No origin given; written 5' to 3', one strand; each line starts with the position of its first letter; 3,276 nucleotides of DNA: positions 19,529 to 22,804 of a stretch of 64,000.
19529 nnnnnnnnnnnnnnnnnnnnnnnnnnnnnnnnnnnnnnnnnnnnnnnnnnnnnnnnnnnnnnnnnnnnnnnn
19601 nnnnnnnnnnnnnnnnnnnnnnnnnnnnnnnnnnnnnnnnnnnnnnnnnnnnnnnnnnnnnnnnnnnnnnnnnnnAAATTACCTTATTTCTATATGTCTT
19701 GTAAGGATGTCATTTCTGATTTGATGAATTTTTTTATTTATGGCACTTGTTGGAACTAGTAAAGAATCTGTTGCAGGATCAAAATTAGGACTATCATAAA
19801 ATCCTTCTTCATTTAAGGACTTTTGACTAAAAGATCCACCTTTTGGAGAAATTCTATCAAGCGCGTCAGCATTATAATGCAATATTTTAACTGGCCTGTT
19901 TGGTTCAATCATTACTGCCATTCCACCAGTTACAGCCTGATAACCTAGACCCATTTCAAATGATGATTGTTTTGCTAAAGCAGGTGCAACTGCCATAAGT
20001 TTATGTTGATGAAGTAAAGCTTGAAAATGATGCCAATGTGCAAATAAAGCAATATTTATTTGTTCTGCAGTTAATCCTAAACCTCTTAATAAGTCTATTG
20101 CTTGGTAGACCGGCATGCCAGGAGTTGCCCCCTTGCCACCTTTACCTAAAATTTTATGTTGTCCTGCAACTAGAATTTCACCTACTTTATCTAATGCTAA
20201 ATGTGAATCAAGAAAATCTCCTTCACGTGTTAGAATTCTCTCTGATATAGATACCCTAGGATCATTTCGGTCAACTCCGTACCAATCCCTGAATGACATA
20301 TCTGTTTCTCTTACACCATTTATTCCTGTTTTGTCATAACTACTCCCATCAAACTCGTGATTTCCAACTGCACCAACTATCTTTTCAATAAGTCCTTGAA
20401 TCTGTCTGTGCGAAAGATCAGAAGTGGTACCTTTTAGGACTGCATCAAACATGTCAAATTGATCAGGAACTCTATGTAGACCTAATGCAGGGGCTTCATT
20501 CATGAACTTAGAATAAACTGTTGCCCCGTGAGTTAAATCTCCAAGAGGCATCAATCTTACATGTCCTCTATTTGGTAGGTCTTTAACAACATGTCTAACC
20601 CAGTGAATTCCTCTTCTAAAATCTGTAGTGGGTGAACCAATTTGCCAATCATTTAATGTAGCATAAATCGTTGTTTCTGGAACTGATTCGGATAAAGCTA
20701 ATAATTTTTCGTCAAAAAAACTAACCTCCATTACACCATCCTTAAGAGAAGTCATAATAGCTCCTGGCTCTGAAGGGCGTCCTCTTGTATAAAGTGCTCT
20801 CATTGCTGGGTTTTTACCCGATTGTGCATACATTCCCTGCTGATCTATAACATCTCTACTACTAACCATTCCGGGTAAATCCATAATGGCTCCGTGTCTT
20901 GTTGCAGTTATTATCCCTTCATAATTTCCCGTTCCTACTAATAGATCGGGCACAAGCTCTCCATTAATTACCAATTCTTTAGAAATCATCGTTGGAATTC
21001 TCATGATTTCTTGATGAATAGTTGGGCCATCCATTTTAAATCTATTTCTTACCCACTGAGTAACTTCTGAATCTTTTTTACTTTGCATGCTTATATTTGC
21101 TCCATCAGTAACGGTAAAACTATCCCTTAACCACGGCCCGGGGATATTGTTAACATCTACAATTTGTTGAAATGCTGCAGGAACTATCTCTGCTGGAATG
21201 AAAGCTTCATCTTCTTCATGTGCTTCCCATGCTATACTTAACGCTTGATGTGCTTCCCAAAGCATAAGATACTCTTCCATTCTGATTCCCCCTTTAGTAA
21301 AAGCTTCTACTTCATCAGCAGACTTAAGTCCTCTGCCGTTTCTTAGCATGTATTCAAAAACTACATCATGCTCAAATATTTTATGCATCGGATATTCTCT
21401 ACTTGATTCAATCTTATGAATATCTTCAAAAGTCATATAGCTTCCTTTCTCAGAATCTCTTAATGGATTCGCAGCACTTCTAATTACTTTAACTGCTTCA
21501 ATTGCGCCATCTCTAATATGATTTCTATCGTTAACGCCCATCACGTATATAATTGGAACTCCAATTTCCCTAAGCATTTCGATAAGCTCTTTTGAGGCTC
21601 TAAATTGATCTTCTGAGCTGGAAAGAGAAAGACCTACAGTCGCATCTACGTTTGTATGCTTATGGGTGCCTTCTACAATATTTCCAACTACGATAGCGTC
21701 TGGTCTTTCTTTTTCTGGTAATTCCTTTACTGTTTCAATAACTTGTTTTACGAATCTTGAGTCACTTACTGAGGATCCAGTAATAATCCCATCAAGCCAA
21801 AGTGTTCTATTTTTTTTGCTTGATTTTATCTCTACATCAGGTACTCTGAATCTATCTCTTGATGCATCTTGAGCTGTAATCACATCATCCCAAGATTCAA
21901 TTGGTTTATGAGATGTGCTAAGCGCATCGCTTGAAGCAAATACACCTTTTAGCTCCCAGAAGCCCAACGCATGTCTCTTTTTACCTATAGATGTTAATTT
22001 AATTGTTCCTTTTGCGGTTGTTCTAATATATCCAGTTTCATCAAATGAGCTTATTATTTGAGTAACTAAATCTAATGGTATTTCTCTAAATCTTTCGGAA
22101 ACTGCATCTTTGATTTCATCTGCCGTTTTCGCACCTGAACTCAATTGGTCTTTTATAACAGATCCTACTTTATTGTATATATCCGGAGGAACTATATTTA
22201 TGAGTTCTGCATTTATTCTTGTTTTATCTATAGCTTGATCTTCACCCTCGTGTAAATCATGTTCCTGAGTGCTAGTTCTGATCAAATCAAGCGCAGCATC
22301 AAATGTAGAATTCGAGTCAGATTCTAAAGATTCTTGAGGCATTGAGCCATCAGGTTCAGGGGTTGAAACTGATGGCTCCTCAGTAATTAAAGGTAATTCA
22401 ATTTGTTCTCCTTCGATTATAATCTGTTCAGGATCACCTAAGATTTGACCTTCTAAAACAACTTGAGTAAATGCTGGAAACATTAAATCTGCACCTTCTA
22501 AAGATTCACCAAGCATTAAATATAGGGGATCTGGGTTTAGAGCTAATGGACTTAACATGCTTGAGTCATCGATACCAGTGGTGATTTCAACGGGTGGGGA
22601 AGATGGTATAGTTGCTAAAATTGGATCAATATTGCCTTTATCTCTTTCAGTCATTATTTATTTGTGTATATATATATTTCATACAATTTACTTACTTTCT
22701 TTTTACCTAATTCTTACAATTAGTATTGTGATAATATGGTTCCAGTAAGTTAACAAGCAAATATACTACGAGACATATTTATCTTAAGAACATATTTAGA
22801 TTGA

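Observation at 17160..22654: Candidate undescribed nuclease/phosphoesterase operon: 991-aa double-metallophosphoesterase protein + beta-CASP MBL nuclease + two unknown proteins, compositionally distinct, abutting the element boundary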

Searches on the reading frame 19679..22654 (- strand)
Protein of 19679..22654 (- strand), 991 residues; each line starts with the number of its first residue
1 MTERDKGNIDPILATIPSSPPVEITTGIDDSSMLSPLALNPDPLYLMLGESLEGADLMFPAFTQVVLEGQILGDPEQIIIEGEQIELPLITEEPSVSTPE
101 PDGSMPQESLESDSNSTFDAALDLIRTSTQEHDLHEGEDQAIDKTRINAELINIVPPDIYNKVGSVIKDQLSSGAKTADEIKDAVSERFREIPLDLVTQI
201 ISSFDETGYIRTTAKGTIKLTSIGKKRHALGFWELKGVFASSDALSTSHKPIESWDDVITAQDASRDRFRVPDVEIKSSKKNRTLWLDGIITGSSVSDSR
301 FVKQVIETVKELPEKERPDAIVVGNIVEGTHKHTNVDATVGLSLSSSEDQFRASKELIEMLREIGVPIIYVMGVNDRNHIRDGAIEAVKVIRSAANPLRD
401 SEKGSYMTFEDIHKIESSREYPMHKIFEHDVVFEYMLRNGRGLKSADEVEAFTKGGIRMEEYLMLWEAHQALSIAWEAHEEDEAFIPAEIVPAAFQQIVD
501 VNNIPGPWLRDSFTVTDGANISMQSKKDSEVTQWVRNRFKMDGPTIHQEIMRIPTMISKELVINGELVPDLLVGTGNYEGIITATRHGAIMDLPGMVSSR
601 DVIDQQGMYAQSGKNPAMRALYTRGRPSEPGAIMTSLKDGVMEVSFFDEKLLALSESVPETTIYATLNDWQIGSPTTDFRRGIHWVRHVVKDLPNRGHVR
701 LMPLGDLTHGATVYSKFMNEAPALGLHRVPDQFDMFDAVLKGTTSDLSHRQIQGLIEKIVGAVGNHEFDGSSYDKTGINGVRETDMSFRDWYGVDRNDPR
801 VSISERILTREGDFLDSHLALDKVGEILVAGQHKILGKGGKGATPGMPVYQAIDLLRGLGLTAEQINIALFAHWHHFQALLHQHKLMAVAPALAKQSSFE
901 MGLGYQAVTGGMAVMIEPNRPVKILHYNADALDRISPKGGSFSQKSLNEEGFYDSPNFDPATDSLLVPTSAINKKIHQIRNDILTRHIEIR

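Call 3: search_protein_families(library=pfam, proteins=[window:19679-22654:-], max_evalue=0.1)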
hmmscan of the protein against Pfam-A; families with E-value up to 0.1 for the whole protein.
window:19679-22654:- (991 aa): 2 families
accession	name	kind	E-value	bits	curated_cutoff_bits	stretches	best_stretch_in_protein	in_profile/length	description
PF00149.33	Metallophos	-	8.9e-05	23.4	21.5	0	750-876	52-190/191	Calcineurin-like phosphoesterase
PF03738.19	GSP_synth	-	0.095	12.3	29.3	0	462-578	247-353/371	Glutathionylspermidine synthase preATP-grasp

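Call 4: search_protein_families(library=padloc, proteins=[window:19679-22654:-], max_evalue=0.1)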
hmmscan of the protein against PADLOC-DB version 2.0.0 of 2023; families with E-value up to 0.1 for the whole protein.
window:19679-22654:- (991 aa): 2 families
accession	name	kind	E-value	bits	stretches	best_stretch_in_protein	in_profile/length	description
PDLC04955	PDC-S19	-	0.011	13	1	294-353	176-234/338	-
PDLC01859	CARF3--CARF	-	0.042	11.6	1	176-220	165-208/213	-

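Call 7: find_homologous_proteins(query=window:19679-22654:-)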
Query window:19679-22654:- (991 aa): 3 proteins with E <= 0.001 among 8000 candidates.
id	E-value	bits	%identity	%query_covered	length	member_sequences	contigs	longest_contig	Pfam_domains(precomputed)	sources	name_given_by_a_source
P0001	0.0e+0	2239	100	100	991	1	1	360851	-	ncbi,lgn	-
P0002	0.0e+0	1296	64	88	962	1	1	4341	PF00149.34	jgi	jgi:hypothetical protein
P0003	0.0e+0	1129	56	88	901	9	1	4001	-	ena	-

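Call 12: find_encoding_contigs(protein=P0002, flank=10000)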
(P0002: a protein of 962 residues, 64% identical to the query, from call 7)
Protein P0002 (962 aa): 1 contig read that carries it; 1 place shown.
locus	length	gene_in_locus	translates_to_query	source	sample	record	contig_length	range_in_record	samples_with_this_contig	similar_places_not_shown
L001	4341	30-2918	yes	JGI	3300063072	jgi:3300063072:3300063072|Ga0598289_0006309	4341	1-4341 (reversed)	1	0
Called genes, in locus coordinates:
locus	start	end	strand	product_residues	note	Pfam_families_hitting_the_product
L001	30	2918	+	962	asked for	PF00149:Metallophos (faint)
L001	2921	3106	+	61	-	-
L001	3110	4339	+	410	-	?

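Call 13: find_encoding_contigs(protein=P0003, flank=10000)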
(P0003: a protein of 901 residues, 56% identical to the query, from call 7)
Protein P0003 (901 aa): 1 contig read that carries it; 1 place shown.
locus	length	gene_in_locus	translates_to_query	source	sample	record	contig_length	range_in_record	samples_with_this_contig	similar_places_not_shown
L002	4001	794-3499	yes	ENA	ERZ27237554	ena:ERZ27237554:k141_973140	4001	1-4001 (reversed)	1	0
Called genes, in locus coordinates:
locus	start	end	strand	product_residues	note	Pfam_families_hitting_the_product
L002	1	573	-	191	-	?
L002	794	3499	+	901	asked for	-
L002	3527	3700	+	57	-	-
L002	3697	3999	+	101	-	?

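Call 20: find_related_loci(query=A1, collection=genome_contigs, flank=10000)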
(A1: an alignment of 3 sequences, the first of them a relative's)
Query A1 (991 aa) in genome_contigs; peptide patterns used: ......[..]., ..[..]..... (x = any residue, [..] = any of these).
22 stretches matched a pattern, but none encodes a relative of the query by tblastn (E <= 1e-3).

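Call 21: find_related_loci(query=A1, collection=metagenome_contigs, flank=10000)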
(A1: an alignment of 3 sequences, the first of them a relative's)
Query A1 (991 aa) in metagenome_contigs; peptide patterns used: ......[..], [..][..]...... (x = any residue, [..] = any of these).
165 stretches matched a pattern, but none encodes a relative of the query by tblastn (E <= 1e-3).

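Call 22: find_related_loci(query=A1, collection=viral_contigs, flank=10000)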
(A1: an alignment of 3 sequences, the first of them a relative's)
Query A1 (991 aa) in viral_contigs; peptide patterns used: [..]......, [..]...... (x = any residue, [..] = any of these).
44 stretches matched a pattern, but none encodes a relative of the query by tblastn (E <= 1e-3).

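Call 24: search_solved_structures(query=A1, max_evalue=1, show_alignments=2)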
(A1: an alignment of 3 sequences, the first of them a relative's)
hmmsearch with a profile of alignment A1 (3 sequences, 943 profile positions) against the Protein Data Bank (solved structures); distinct sequences matched with E-value up to 1: 0.

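Call 35: search_protein_families(library=ncbifam, proteins=[window:19679-22654:-], max_evalue=0.01)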
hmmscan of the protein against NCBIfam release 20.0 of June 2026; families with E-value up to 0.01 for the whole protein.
window:19679-22654:- (991 aa): 0 families

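Call 36: search_protein_representatives(alignment_id=A1)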
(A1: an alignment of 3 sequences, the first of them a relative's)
Query: 3 sequences, 943 profile positions. Proteins with E-value up to 0.001 (for the whole library): 122; up to 1e-10: 92; up to 1e-30: 72. The best 122 are listed.
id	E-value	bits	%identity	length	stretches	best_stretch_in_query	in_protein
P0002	0.0e+00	1900.7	-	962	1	1-943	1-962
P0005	7.8e-171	586.7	-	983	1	70-943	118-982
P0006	8.7e-126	437.6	-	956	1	69-930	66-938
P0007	1.7e-114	400.2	-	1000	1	103-937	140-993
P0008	2.3e-109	383.2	-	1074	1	53-937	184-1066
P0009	2.4e-108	379.8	-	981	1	71-929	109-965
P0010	4.2e-108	379.1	-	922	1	87-937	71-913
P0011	3.7e-105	369.3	-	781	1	191-932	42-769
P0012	1.8e-104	367.1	-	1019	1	67-914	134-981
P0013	4.9e-102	359.0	-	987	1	103-932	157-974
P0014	4.7e-100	352.4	-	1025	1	143-937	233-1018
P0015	1.3e-98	347.6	-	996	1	109-935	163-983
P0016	7.4e-96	338.5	-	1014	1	105-932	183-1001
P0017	1.8e-91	324.0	-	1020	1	144-935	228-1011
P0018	3.5e-91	323.1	-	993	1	85-936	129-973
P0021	3.9e-83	296.4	-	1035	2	160-916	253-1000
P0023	4.4e-81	289.6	-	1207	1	141-931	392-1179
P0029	1.9e-76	274.3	-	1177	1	105-940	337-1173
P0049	8.7e-61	222.5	-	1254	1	146-921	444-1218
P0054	1.1e-55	205.5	-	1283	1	103-916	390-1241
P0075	8.3e-31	123.2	-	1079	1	98-929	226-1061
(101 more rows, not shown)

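Call 41: search_protein_families(library=pfam, alignment_id=A3, max_evalue=0.01)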
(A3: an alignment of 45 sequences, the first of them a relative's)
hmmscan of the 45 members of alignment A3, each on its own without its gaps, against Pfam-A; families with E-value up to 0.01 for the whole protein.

A. member 1, P0001 (991 aa): 1 family
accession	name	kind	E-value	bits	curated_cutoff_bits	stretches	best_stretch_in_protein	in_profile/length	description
PF00149.33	Metallophos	-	8.9e-05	23.4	21.5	0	750-876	52-190/191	Calcineurin-like phosphoesterase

B. families by the number of members that match (of 45 scanned): 4 families
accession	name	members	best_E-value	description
PF00149.33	Metallophos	18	5e-08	Calcineurin-like phosphoesterase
PF22848.2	ASD1_dom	1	0.0026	Alpha-L-arabinofuranosidase 1 domain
PF23589.2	WH_AprA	1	0.003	AprA winged helix domain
PF00497.25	SBP_bac_3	1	0.0067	Bacterial extracellular solute-binding proteins, family 3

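Call 42: predict_structure(alignment_id=A1)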
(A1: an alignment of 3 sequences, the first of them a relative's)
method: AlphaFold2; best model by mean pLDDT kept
length: 991 residues; sequences in the alignment: 3
mean_pLDDT: 36.0   pTM: 0.25
mean pLDDT of the five models: 36.0, 34.7, 34.0, 33.9, 33.6
residues with pLDDT >= 90: 0; 70-90: 30; 50-70: 92; < 50: 869
segments of 3 or more residues with pLDDT < 50: 1-115, 138-142, 226-229, 231-302, 318-358, 365-472, 481-991
pLDDT, mean of each block of 10 residues (from residue 1): 29 27 25 24 25 25 25 28 24 24 28 47 65 50 57 55 66 71 71 71 63 68 49 32 28 37 32 27 38 33 51 48 34 25 29 45 45 29 30 25 26 27 31 33 33 36 42 49 44 42 37 28 31 38 37 34 37 35 33 31 31 28 28 26 29 33 32 29 37 34 31 32 31 32 34 37 31 34 38 37 32 31 34 34 30 40 40 32 25 26 29 34 34 31 37 34 28 33 31 30
secondary structure, 60 per line:
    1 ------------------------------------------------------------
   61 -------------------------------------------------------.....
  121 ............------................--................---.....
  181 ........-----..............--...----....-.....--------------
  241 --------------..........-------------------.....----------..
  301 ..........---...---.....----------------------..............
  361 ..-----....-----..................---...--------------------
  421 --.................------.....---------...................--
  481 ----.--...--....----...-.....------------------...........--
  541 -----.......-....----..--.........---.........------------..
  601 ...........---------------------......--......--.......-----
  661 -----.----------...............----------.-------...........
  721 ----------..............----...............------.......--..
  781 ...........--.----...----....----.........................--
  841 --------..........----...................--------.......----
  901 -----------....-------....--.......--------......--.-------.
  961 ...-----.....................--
elements in order (helices of 4 or more, strands of 3 or more residues): H116-132 H139-154 H157-172 H178-188 H194-207 E210-212 E217-220 H222-226 H255-264 E284-288 H299-310 E320-324 H347-362 E368-371 H377-394 H423-439 H446-450 H460-478 H493-496 H506-509 H528-538 H546-552 H554-557 H568-574 H578-586 H599-611 E633-638 E641-646 H649-655 H677-691 H710-720 H731-744 H749-763 H770-776 H779-791 E806-809 E814-816 H817-838 H849-858 H863-881 H890-896 E912-915 E923-926 H929-935 H944-949 H960-963 H969-989

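Call 43: find_homologous_proteins(query=A2, max_evalue=0.00001)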
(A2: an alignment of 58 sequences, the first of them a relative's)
Query A2 (58 sequences) (991 aa, profile of the alignment): 3 proteins with E <= 0.00001 among 8000 candidates.
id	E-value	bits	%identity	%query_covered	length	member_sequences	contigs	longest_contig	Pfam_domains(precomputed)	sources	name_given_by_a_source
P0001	7.0e-268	910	100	100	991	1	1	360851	-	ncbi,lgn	-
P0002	1.2e-266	905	64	88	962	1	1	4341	PF00149.34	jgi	jgi:hypothetical protein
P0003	1.8e-265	902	56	88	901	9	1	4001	-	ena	-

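Call 45: find_encoding_contigs(protein=P0005, flank=10000, max_places=3)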
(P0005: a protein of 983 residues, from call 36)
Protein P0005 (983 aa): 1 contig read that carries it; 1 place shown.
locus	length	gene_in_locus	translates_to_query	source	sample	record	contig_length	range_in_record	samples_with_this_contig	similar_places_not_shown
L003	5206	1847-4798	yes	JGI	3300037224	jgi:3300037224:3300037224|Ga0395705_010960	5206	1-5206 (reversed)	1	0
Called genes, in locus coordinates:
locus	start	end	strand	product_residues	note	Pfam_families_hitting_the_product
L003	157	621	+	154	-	-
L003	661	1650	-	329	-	PF04014:MazE_antitoxin, PF01895:PhoU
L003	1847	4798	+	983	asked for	PF00149:Metallophos (weak)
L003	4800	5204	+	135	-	?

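Call 46: find_encoding_contigs(protein=P0006, flank=10000, max_places=3)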
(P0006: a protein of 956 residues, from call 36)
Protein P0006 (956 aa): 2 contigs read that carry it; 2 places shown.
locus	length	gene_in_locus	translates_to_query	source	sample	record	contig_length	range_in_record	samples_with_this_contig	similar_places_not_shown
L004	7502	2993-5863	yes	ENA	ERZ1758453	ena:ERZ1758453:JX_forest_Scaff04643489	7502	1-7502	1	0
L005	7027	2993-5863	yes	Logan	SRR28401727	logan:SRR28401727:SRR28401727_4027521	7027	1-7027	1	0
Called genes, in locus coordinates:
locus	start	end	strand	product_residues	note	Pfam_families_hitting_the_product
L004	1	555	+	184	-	?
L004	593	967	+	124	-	PF05635:23S_rRNA_IVP, PF22296:bAvd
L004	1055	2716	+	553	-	PF00004:AAA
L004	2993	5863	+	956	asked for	PF00149:Metallophos (weak)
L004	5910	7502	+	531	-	?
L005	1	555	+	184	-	?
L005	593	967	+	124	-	PF05635:23S_rRNA_IVP, PF22296:bAvd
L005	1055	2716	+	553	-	PF00004:AAA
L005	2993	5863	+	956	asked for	PF00149:Metallophos (weak)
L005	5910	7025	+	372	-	?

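Call 49: find_encoding_contigs(protein=P0007, flank=10000, max_places=3)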
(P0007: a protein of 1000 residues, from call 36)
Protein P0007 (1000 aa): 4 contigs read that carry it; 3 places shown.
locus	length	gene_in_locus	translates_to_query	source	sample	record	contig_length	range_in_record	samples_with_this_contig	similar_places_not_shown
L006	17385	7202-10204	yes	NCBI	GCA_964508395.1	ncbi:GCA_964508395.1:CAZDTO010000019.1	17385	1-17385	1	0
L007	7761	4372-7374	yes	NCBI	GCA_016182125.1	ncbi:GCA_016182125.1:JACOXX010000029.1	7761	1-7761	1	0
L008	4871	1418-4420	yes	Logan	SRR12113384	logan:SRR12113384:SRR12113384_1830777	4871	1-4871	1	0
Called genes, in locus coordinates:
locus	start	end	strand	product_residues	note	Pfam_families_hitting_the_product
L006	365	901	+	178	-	PF00561:Abhydrolase_1 (weak), PF06821:Ser_hydrolase, PF12697:Abhydrolase_6 (weak)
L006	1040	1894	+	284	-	-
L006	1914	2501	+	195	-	-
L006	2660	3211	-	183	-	-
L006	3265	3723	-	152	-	PF00583:Acetyltransf_1, PF13302:Acetyltransf_3, PF13420:Acetyltransf_4, PF13673:Acetyltransf_10, PF13508:Acetyltransf_7, PF08445:FR47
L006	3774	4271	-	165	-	-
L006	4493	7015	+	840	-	PF00690:Cation_ATPase_N, PF00122:E1-E2_ATPase, PF00702:Hydrolase, PF13246:Cation_ATPase, PF00689:Cation_ATPase_C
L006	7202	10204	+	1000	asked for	-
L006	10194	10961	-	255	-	PF02673:BacA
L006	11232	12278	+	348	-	PF04188:Mannosyl_trans2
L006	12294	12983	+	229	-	PF00156:Pribosyltran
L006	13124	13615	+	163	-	PF00578:AhpC-TSA (faint), PF05988:DUF899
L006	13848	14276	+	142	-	PF00075:RNase_H, PF13456:RVT_3 (weak)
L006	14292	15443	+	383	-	-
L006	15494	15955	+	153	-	PF09055:Sod_Ni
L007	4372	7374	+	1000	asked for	-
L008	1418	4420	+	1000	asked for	-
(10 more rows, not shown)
